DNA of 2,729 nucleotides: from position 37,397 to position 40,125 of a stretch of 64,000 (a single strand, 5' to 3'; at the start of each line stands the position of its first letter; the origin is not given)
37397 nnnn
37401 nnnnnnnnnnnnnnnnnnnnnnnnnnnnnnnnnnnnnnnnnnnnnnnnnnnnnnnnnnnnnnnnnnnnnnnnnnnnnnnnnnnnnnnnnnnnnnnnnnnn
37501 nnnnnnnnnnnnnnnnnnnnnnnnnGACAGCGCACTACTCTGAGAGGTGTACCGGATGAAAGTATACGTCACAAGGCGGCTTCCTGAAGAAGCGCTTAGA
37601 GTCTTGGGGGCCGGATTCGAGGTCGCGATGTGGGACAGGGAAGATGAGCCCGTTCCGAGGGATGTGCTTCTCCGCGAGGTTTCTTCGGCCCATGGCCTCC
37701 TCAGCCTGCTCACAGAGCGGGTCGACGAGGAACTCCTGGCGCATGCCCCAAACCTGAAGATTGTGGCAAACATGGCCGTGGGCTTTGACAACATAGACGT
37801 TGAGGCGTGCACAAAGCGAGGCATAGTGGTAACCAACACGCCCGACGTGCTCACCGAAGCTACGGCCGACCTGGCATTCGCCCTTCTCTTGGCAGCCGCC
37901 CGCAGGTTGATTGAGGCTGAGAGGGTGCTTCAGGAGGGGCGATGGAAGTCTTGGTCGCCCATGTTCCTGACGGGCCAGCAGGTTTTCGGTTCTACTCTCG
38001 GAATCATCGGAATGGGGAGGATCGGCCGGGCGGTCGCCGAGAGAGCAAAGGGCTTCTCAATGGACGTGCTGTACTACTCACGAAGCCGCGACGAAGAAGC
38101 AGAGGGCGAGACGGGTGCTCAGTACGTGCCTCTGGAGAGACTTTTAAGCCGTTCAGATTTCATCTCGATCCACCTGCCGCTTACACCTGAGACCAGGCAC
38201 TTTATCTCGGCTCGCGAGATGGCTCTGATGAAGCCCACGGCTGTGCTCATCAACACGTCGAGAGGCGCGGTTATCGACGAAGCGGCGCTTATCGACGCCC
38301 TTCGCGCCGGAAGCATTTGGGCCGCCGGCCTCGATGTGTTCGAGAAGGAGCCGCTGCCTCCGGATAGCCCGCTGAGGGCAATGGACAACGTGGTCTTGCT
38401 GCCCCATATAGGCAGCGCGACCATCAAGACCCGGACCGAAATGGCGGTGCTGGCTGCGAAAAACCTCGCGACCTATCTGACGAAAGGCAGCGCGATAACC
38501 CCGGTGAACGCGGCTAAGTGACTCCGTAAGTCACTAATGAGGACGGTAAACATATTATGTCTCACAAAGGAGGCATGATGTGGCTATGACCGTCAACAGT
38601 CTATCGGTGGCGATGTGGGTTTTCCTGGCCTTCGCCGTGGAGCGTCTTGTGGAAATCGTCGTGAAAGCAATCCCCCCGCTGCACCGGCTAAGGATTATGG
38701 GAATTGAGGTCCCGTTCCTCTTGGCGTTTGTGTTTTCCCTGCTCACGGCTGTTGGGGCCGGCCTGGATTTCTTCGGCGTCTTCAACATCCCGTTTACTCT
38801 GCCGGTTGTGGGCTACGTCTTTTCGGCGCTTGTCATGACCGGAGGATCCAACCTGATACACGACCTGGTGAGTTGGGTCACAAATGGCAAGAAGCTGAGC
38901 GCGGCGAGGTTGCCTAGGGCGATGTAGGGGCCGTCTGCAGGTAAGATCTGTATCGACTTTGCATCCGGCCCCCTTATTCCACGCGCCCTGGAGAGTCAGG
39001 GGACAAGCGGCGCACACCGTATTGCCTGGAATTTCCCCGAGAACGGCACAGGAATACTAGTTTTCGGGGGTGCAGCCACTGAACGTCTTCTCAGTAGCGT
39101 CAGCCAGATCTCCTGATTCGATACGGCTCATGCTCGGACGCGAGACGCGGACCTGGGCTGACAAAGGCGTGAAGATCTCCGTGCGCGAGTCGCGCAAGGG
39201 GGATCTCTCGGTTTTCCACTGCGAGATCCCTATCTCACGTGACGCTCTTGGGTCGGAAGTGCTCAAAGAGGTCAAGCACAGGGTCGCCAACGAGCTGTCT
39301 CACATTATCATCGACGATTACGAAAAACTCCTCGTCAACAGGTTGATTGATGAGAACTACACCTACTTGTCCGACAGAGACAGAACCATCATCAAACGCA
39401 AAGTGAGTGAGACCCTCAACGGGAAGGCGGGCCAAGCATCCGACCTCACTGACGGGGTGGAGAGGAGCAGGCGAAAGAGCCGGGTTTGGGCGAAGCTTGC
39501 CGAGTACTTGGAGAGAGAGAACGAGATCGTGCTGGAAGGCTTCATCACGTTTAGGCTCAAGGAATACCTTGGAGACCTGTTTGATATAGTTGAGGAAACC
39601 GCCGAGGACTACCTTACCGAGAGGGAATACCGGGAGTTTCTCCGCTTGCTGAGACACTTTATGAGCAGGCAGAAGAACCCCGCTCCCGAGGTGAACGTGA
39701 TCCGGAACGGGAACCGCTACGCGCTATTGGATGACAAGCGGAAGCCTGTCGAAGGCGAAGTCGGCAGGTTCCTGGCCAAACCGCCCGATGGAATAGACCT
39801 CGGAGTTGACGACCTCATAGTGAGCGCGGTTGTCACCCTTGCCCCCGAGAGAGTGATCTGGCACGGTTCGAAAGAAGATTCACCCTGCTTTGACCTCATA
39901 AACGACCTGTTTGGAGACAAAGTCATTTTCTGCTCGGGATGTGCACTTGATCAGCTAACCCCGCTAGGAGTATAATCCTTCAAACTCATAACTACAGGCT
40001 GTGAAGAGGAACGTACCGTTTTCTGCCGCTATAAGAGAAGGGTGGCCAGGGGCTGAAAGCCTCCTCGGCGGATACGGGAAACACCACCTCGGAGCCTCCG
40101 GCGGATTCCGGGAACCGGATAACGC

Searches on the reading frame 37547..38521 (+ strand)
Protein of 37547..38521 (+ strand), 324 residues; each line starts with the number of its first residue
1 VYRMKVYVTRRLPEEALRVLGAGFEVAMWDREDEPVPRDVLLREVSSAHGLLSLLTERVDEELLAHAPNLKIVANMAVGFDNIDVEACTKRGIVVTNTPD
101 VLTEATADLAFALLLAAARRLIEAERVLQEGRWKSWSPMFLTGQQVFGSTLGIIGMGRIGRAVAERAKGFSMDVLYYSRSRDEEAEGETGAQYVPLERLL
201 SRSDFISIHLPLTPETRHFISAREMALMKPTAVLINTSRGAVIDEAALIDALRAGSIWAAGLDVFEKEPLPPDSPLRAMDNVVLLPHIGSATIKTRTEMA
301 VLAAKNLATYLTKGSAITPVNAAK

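Call 51: search_protein_families(library=pfam, proteins=[window:37547-38521:+], max_evalue=0.000001)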
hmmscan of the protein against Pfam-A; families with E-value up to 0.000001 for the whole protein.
window:37547-38521:+ (324 aa): 2 families
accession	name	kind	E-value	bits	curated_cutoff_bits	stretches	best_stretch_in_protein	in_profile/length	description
PF02826.25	2-Hacid_dh_C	-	2.3e-69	232.8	25.1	1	111-289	1-178/178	D-isomer specific 2-hydroxyacid dehydrogenase, NAD binding domain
PF00389.36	2-Hacid_dh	-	1.9e-33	115.4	24.6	1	6-321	1-134/134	D-isomer specific 2-hydroxyacid dehydrogenase, catalytic domain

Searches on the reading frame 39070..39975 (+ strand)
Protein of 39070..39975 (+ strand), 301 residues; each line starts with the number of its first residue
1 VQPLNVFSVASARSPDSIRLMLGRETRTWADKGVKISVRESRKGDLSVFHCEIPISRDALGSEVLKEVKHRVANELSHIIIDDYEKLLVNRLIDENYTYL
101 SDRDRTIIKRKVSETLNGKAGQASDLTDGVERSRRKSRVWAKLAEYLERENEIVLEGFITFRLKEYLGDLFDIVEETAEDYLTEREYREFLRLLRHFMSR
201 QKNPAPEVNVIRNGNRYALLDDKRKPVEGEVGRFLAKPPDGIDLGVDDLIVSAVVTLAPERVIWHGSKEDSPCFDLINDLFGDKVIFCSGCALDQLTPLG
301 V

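Call 51: search_protein_families(library=pfam, proteins=[window:39070-39975:+], max_evalue=0.000001)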
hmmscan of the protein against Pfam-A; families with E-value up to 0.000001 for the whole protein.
window:39070-39975:+ (301 aa): 1 family
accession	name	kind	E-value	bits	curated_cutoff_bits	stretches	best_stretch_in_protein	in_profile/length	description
PF08812.16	YtxC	-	7.7e-50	169.9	33.1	1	71-285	2-217/218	YtxC-like family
